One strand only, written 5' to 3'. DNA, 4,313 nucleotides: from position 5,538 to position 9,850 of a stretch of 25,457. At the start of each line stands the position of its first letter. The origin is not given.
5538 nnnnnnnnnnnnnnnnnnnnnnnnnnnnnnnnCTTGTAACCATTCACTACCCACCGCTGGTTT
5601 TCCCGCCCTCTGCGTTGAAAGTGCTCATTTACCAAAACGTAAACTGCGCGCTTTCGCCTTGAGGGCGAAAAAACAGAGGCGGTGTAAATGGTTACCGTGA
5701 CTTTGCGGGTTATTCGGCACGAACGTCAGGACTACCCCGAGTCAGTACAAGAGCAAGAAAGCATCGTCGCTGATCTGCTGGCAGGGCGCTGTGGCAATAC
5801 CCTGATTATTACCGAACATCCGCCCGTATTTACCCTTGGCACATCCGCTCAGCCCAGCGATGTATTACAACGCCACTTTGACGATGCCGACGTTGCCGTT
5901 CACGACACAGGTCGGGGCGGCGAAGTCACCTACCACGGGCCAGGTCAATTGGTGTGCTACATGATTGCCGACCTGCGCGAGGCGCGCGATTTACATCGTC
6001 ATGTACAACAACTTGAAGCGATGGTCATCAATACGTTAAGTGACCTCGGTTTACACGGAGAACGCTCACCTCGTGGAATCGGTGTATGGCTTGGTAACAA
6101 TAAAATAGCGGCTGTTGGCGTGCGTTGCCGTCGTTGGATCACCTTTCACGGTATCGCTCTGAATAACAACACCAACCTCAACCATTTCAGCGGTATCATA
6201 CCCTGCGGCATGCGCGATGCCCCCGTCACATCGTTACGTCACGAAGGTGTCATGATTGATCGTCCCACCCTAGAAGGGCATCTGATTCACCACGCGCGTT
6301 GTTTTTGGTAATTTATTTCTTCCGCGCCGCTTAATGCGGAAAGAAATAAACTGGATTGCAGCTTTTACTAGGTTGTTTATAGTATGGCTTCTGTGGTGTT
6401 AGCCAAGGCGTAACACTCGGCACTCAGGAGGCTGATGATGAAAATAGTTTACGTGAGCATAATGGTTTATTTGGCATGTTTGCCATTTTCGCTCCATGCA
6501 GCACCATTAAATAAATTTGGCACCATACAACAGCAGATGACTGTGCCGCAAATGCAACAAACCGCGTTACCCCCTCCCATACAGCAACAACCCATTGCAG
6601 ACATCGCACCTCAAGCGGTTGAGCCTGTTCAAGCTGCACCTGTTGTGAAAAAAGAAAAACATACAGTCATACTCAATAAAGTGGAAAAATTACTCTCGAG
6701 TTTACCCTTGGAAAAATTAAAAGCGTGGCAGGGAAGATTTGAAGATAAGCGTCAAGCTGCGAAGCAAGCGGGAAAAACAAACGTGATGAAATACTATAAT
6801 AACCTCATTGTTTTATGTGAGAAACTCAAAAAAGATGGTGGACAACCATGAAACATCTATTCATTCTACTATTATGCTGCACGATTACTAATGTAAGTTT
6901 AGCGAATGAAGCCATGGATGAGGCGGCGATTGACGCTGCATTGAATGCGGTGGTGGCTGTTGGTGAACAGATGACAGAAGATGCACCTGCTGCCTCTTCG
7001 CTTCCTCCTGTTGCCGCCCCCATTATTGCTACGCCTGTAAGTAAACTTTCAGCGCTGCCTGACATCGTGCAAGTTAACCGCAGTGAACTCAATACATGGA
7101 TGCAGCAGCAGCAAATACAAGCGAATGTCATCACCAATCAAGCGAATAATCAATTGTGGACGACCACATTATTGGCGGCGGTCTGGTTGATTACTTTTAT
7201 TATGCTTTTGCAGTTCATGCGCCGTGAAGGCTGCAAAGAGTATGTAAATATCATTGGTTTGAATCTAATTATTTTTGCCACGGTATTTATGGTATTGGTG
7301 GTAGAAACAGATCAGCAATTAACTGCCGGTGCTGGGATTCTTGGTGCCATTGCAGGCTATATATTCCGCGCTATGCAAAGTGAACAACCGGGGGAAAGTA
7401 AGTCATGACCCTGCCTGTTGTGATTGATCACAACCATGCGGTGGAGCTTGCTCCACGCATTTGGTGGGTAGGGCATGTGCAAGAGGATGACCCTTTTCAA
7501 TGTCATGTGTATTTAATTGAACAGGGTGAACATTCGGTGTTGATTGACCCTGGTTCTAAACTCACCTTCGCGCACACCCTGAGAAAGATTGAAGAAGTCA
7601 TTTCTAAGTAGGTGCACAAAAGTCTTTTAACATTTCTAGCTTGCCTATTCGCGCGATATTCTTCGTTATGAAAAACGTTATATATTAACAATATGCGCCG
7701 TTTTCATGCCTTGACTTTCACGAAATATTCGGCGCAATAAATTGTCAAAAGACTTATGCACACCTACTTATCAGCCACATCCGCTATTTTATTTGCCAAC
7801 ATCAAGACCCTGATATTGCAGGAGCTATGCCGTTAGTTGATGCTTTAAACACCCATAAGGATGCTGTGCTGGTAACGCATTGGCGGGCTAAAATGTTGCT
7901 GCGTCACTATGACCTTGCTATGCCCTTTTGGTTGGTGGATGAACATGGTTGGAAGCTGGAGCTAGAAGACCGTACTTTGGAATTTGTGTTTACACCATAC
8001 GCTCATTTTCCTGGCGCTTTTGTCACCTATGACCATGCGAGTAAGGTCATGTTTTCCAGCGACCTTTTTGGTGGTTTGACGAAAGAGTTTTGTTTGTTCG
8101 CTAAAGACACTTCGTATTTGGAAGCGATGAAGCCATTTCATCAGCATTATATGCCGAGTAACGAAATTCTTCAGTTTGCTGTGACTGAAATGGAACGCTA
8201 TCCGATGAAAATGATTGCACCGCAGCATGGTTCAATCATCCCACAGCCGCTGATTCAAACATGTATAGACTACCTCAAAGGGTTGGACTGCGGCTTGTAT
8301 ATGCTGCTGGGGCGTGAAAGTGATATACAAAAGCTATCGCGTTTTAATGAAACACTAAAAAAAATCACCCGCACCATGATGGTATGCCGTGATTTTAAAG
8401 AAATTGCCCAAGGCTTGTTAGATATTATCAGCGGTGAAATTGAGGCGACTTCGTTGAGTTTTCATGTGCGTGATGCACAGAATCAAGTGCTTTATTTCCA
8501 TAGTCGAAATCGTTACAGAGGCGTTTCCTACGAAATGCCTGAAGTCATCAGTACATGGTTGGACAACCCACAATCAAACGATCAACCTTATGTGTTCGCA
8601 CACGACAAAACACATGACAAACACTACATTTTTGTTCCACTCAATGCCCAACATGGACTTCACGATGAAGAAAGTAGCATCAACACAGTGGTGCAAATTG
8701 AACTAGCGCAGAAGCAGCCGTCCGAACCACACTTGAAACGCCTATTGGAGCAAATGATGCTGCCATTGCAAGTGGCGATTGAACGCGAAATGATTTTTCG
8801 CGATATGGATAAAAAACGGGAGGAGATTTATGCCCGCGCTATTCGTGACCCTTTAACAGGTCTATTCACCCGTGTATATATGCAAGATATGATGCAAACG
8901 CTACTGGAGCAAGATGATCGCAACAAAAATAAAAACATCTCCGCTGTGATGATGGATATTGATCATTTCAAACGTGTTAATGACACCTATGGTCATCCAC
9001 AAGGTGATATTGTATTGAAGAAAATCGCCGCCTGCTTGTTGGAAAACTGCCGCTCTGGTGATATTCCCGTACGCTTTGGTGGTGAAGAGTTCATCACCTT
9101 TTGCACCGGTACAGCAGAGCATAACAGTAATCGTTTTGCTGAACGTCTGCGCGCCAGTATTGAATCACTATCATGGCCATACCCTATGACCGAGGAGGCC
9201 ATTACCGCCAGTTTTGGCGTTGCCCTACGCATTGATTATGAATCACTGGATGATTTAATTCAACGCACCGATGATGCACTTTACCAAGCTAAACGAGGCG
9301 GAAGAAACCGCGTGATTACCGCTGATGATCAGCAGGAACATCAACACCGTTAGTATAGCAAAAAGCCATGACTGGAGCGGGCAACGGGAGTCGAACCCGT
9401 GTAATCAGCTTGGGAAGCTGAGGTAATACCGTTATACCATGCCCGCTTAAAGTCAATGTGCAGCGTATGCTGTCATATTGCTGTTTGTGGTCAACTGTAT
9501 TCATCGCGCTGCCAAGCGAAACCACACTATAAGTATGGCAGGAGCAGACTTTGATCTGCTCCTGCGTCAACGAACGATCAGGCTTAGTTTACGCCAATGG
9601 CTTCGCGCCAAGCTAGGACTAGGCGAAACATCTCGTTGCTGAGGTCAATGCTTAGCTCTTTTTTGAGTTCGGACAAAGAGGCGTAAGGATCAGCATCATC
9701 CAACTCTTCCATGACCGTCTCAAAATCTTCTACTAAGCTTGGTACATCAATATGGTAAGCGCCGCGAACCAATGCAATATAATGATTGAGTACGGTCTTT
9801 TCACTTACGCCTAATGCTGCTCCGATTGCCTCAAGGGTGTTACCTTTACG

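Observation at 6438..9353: Coupled operon: secreted protein + membrane protein + O2/Fe(II)-sensor diguanylate cyclase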

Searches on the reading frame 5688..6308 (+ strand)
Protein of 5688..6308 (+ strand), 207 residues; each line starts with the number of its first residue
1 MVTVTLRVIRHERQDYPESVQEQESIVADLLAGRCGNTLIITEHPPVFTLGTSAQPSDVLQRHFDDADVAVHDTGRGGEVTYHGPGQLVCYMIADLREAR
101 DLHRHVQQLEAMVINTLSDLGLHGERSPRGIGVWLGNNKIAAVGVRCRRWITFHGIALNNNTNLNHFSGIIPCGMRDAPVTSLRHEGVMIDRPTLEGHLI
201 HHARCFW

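Call 52: search_protein_families(library=pfam, proteins=[window:5688-6308:+], max_evalue=0.00001)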
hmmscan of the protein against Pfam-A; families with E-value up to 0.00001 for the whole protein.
window:5688-6308:+ (207 aa): 1 family
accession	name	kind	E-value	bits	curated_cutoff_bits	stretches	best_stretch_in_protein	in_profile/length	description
PF21948.1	LplA-B_cat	-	1.1e-38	133.7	27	1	15-187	1-182/200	Lipoyl protein ligase A/B catalytic domain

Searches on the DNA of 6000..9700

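Call 90: search_rna_families(source=window, start=6000, end=9700, threshold=evalue, max_evalue=0.1)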
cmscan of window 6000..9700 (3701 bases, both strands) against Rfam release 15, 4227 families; matches with E-value up to 0.1: 2.
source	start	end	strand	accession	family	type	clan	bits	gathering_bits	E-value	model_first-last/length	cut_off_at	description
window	9376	9446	-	RF00005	tRNA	Gene; tRNA;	CL00001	63.4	29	1.2e-12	1-71/71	no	tRNA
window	9375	9446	+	RF04354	Plastid-ycf2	Cis-reg;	-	24.3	65.7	0.073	1-75/75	no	Plastid-ycf2 5UTR RNA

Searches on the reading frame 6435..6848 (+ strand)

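Call 8: search_protein_families(library=pfam, proteins=[window:6435-6848:+], max_evalue=0.1)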
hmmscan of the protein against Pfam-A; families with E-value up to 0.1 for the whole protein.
window:6435-6848:+ (138 aa): 3 families
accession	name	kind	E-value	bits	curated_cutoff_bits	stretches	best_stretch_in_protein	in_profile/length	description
PF08700.17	VPS51_Exo84_N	-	0.066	13.8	24.2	0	83-133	12-62/87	Vps51/EXO84/COG1 N-terminal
PF16357.10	PepSY_TM_like_2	-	0.071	13.6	27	1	5-79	10-84/197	Putative PepSY_TM-like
PF14024.11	DUF4240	-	0.089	13.4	27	0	73-118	18-63/129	Protein of unknown function (DUF4240)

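Call 9: search_protein_families(library=ncbifam, proteins=[window:6435-6848:+], max_evalue=0.1)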
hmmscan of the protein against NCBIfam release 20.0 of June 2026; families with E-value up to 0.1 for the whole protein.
window:6435-6848:+ (138 aa): 0 families

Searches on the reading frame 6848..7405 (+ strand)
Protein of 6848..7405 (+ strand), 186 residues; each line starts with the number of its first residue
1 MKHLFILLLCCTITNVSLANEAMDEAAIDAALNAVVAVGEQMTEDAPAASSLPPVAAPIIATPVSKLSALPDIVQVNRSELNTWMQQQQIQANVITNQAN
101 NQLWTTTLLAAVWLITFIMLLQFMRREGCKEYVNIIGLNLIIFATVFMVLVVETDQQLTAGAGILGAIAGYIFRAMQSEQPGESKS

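Call 8: search_protein_families(library=pfam, proteins=[window:6848-7405:+], max_evalue=0.1)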
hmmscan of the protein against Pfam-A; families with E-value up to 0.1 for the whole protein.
window:6848-7405:+ (186 aa): 2 families
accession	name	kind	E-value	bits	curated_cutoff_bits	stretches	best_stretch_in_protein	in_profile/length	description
PF03348.21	Serinc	-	0.0091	15.4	24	1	103-167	184-249/434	Serine incorporator (Serinc)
PF00294.29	PfkB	-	0.028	14.2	25.8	1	39-100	148-213/302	pfkB family carbohydrate kinase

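Call 9: search_protein_families(library=ncbifam, proteins=[window:6848-7405:+], max_evalue=0.1)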
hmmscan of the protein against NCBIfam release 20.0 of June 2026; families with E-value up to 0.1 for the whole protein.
window:6848-7405:+ (186 aa): 0 families

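Call 38: find_homologous_proteins(query=window:6848-7405:+)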
Query window:6848-7405:+ (186 aa): 19 proteins with E <= 0.001 among 436 candidates.
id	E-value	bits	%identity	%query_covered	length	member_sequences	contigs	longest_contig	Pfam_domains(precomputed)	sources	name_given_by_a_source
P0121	2.5e-112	391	100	100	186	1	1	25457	-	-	-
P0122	1.5e-93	330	84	99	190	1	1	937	-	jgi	jgi:hypothetical protein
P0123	8.1e-71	256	78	88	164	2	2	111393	-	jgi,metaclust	jgi:hypothetical protein|metaclust:status=active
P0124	9.3e-68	246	74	83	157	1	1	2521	-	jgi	-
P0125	4.2e-66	240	75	82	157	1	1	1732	-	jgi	-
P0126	2.2e-65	238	71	93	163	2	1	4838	-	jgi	-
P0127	5.7e-53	198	58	97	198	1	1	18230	-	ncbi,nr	ncbi:MAG: hypothetical protein Q9M22_05715 [Mariprofundaceae bacterium]|nr:hypothetical protein [Mar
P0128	9.7e-49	184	54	96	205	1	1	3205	-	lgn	-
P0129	3.5e-48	182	55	97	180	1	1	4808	-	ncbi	-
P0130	8.2e-47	178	54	96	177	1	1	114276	-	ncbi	-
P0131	2.6e-21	95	49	54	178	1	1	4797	-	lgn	-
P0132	7.3e-21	93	53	47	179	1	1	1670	-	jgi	-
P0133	7.4e-21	93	63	31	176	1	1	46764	-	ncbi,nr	ncbi:MAG: hypothetical protein Q9M28_06455 [Mariprofundaceae bacterium]|nr:hypothetical protein [Mar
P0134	1.7e-19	89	40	72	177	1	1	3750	-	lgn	-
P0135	2.4e-18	85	42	62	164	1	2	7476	-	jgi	jgi:hypothetical protein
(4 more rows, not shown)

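Call 41: find_related_loci(query=A1, collection=genome_contigs, flank=5000)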
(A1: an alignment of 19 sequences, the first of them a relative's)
Query A1 (186 aa) in genome_contigs; peptide patterns used: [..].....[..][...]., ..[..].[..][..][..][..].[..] (x = any residue, [..] = any of these).
181 stretches matched a pattern; 22 encode a relative of the query (tblastn E <= 1e-3); 22 distinct loci.
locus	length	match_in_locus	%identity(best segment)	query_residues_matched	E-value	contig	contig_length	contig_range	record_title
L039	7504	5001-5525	73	1-186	1e-83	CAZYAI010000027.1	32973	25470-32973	MAG TPA_asm: uncultured Zetaproteobacteria bacterium isolate SRP216583_co1_149 genome assembly, contig: NODE_868_length_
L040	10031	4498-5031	57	1-181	1e-61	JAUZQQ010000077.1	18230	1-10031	MAG: Mariprofundaceae bacterium isolate GS19_ROV14_BS02-AMOR20_M1294 AMOR20_M1294_contig77, whole genome shotgun sequenc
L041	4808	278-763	55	6-186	4e-54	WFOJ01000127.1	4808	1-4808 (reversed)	MAG: Mariprofundaceae bacterium isolate S012_146 k151_27861, whole genome shotgun sequence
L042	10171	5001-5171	63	125-181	1e-20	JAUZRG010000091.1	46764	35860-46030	MAG: Mariprofundaceae bacterium isolate 11ROV6_HD102-AMOR20_M1349 AMOR20_M1349_contig91, whole genome shotgun sequence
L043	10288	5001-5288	44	95-184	2e-18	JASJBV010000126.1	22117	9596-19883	MAG: Gammaproteobacteria bacterium isolate MO_103.B18 MO_103.c_1357, whole genome shotgun sequence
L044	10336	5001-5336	32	81-185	5e-17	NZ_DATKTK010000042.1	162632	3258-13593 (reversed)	MAG: Sulfuricella sp. isolate SMAG_U14079 k141_1687491, whole genome shotgun sequence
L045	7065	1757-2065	31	81-180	2e-13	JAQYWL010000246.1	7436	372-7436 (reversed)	MAG: Desulfobacteria bacterium isolate Co_bin7 Co_bin7_c_000006015609, whole genome shotgun sequence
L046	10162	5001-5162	56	133-186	3e-13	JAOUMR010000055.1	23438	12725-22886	MAG: Nitrospira sp. isolate 8_1_July_SF_Bin45 8_1_July_SF_Bin45_scaffold_669_c1, whole genome shotgun sequence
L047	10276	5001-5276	39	97-183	3e-13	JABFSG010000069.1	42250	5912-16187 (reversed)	MAG: Nitrospiraceae bacterium isolate WB-IL-04 seq_362, whole genome shotgun sequence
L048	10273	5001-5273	36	97-185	7e-13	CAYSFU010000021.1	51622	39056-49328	MAG TPA_asm: uncultured Nitrospira sp. isolate binchicken_co322_174 genome assembly, contig: NODE_1187_length_51622_cov_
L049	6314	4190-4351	52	133-186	9e-13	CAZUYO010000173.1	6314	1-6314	MAG TPA_asm: uncultured Thermodesulfobacteriota bacterium isolate SRP162660_co1_48 genome assembly, contig: NODE_14574_l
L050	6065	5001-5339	32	72-177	3e-12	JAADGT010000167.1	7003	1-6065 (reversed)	MAG: Deltaproteobacteria bacterium isolate M_MetaBat.128 contig-127_19173, whole genome shotgun sequence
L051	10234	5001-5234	38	98-173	1e-11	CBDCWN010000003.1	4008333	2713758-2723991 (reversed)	MAG: Nitrospira sp. isolate 61b56bea-e7e9-4285-8415-397755951a0b genome assembly, contig: chromosome_2, whole genome sho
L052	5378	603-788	40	115-173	2e-11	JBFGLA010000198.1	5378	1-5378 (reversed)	MAG: Burkholderiales bacterium isolate Mix_sand03.2021.01.D.70 k141_3419447_length_5378_cov_14.2922, whole genome shotgu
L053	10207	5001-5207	41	119-185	1e-11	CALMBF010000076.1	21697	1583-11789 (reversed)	MAG TPA_asm: uncultured Geobacter sp. isolate SRR5215464_bin.112_CONCOCT_v1.1_MAG genome assembly, contig: ERZ781360.569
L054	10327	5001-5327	28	71-176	3e-11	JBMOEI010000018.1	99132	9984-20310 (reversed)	MAG: Desulfuromonadaceae bacterium isolate Deming_bin.100 contig257, whole genome shotgun sequence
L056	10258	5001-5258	40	100-180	4e-11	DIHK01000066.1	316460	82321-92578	MAG TPA_asm: Nitrospira sp. UBA5698 UBA5698_contig_128, whole genome shotgun sequence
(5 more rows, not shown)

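Call 73: find_encoding_contigs(protein=P0123, flank=5000, max_places=3)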
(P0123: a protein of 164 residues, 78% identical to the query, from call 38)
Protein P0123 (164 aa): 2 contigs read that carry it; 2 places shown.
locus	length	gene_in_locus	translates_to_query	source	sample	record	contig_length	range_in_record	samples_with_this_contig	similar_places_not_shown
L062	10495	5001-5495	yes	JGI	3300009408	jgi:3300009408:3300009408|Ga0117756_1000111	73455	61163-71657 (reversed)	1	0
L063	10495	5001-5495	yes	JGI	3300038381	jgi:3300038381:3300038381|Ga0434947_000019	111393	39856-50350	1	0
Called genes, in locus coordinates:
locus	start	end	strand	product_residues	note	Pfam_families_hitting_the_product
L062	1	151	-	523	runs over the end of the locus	PF08870:DndE (faint), PF01580:FtsK_SpoIIIE, PF12846:AAA_10 (faint)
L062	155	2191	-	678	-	PF13476:AAA_23 (faint)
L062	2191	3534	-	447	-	PF01507:PAPS_reduct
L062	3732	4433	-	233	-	-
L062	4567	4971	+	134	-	-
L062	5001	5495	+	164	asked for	-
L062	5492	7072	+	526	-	PF00753:Lactamase_B, PF19583:ODP, PF00990:GGDEF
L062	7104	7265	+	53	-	PF00990:GGDEF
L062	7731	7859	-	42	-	-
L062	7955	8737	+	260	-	PF01026:TatD_DNase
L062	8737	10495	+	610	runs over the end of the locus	PF00270:DEAD, PF00271:Helicase_C, PF16124:RecQ_Zn_bind, PF09382:RQC, PF00570:HRDC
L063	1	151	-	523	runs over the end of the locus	PF08870:DndE (faint), PF01580:FtsK_SpoIIIE, PF12846:AAA_10 (faint)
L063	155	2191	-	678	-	PF13476:AAA_23 (faint)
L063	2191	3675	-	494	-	PF01507:PAPS_reduct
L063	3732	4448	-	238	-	-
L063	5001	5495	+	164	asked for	-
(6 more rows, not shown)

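Call 74: find_encoding_contigs(protein=P0126, flank=5000, max_places=2)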
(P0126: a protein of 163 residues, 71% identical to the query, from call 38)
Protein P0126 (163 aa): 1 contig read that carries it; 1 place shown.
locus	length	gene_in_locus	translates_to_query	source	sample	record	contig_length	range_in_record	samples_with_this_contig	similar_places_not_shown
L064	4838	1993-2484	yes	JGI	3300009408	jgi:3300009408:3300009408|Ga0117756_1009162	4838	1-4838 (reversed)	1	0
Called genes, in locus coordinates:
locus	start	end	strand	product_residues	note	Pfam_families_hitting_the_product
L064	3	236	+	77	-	?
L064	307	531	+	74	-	-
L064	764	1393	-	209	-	-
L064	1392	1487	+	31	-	-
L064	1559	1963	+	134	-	-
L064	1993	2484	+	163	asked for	-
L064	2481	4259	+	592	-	PF00753:Lactamase_B, PF19583:ODP, PF00990:GGDEF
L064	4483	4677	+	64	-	-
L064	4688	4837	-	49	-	?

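Call 75: find_encoding_contigs(protein=P0124, flank=5000, max_places=2)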
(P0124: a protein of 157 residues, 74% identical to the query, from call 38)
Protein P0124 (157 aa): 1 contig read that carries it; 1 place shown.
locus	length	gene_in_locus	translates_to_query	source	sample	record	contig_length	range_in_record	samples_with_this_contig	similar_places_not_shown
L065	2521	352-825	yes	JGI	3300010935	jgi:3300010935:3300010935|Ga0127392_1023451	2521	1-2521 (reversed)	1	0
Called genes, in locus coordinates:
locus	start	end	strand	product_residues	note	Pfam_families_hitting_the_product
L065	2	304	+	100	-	?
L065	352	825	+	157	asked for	-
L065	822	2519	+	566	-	?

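Call 81: search_protein_families(library=pfam, proteins=[L053:3277-4158:+, L054:5471-6343:+, L044:2415-4439:+, L044:5529-6731:+, L047:2633-4405:+, L047:5291-6364:+, L051:2344-3843:+, L051:5326-5934:+, L056:5401-6057:+, L043:5313-6350:-], max_evalue=0.001)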
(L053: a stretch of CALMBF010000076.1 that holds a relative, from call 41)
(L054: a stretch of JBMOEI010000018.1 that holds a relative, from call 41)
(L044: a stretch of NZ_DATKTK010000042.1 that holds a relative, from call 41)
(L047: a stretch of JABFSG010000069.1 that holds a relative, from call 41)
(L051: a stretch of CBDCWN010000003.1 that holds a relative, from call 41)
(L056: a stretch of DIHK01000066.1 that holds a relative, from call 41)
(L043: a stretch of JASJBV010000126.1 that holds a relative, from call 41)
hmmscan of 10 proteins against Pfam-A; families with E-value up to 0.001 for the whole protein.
L053:3277-4158:+ (294 aa): 1 family
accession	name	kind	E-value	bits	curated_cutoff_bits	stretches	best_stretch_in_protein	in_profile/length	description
PF00112.29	Peptidase_C1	-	1e-09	39.3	20.7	1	47-259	5-199/220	Papain family cysteine protease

L054:5471-6343:+ (291 aa): 3 families
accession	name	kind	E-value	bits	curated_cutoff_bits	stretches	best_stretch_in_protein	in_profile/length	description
PF00112.29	Peptidase_C1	-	4.9e-19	69.7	20.7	1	69-269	1-203/220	Papain family cysteine protease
PF03051.21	Peptidase_C1_2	-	0.00025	20.4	22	1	243-274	372-403/438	Peptidase C1-like family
PF13529.12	Peptidase_C39_2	-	0.00073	20.6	24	0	165-256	59-143/143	Peptidase_C39 like family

L044:2415-4439:+ (675 aa): 1 family
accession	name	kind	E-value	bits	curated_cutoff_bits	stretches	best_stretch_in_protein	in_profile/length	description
PF00112.29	Peptidase_C1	-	2.7e-07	31.3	20.7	1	62-249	15-203/220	Papain family cysteine protease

L044:5529-6731:+ (401 aa): 3 families
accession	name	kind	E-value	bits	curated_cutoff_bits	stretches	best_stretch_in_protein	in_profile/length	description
PF13437.12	HlyD_3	-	4.6e-13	50.3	22.2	1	205-304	2-96/106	HlyD family secretion protein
PF00364.28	Biotin_lipoyl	-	3e-07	30.6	22.1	0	58-87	44-73/73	Biotin-requiring enzyme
PF16576.10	HlyD_D23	-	6.5e-07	29.3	30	1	55-280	18-187/214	Barrel-sandwich domain of CusB or HlyD membrane-fusion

L047:2633-4405:+ (591 aa): 1 family
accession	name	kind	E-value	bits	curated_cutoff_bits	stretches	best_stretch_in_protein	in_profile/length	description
PF00656.27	Peptidase_C14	-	1.3e-27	97.4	21.4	1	270-589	2-229/233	Caspase domain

L047:5291-6364:+ (358 aa): 0 families

L051:2344-3843:+ (500 aa): 2 families
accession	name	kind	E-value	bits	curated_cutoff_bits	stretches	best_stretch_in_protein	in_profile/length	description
PF00264.25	Tyrosinase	-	1.8e-39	136.8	22.6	1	38-229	4-213/214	Common central domain of tyrosinase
PF04151.21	PPC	-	5e-16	59.8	25.9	2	308-373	2-69/70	Bacterial pre-peptidase C-terminal domain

L051:5326-5934:+ (203 aa): 0 families

L056:5401-6057:+ (219 aa): 0 families

L043:5313-6350:- (346 aa): 3 families
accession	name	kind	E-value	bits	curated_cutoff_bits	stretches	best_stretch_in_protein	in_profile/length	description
PF13487.12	HD_5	-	1.7e-34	119.5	27.2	1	160-322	7-170/170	HD domain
PF00072.30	Response_reg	-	1.6e-27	96.3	30.2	1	10-121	1-110/111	Response regulator receiver domain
PF01966.28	HD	-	4.9e-18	66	22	1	169-290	3-115/116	HD domain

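Call 86: find_encoding_contigs(protein=P0130, flank=3500, max_places=1)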
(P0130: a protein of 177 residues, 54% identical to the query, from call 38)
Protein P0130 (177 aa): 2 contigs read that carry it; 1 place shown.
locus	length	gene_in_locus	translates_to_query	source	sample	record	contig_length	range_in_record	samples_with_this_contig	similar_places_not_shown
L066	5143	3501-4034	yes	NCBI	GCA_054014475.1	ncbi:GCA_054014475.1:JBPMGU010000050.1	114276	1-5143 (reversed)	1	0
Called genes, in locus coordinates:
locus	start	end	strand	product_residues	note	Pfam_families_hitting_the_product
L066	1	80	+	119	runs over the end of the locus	-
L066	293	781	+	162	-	PF02542:YgbB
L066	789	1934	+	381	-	PF00383:dCMP_cyt_deam_1, PF14437:MafB19-deam, PF01872:RibD_C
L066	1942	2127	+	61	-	PF09838:DUF2065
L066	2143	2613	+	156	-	PF08291:Peptidase_M15_3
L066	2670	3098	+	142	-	PF07963:N_methyl, PF08334:T2SSG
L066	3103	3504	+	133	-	-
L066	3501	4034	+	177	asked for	-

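Call 87: find_encoding_contigs(protein=P0128, flank=3500, max_places=1)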
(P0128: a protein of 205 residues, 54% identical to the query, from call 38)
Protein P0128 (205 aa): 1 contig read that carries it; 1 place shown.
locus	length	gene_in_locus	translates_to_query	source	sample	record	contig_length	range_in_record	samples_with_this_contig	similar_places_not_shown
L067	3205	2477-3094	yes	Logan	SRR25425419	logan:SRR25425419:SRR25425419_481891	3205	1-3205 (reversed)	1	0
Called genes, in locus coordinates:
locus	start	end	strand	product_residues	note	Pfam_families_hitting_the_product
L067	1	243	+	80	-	?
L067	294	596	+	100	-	-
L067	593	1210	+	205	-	-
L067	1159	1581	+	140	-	PF01809:YidD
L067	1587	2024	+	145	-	PF07963:N_methyl, PF08334:T2SSG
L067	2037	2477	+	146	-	-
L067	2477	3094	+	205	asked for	-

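Call 88: find_encoding_contigs(protein=P0125, flank=3500, max_places=1)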
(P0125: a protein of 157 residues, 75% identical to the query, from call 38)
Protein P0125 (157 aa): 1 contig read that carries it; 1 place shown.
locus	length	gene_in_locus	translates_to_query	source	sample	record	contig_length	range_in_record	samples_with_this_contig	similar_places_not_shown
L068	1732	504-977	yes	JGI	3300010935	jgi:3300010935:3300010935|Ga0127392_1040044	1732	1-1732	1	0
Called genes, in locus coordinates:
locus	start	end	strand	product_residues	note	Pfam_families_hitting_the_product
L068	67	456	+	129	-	-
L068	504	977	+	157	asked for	-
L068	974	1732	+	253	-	?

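Call 92: search_protein_families(library=pfam, proteins=[L064:2481-4256:+], max_evalue=0.00001)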
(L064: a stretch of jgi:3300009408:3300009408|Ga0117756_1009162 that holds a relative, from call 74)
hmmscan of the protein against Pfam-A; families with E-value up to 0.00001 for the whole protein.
L064:2481-4256:+ (592 aa): 3 families
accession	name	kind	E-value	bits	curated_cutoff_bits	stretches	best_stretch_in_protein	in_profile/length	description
PF19583.5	ODP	-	5.5e-62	209.5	27.2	1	31-221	1-194/194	ODP family beta lactamase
PF00990.26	GGDEF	-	6.5e-41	140.2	23.8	1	424-581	1-161/161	Diguanylate cyclase, GGDEF domain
PF00753.33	Lactamase_B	-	2.8e-10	40.9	22.7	1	29-220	2-196/196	Metallo-beta-lactamase superfamily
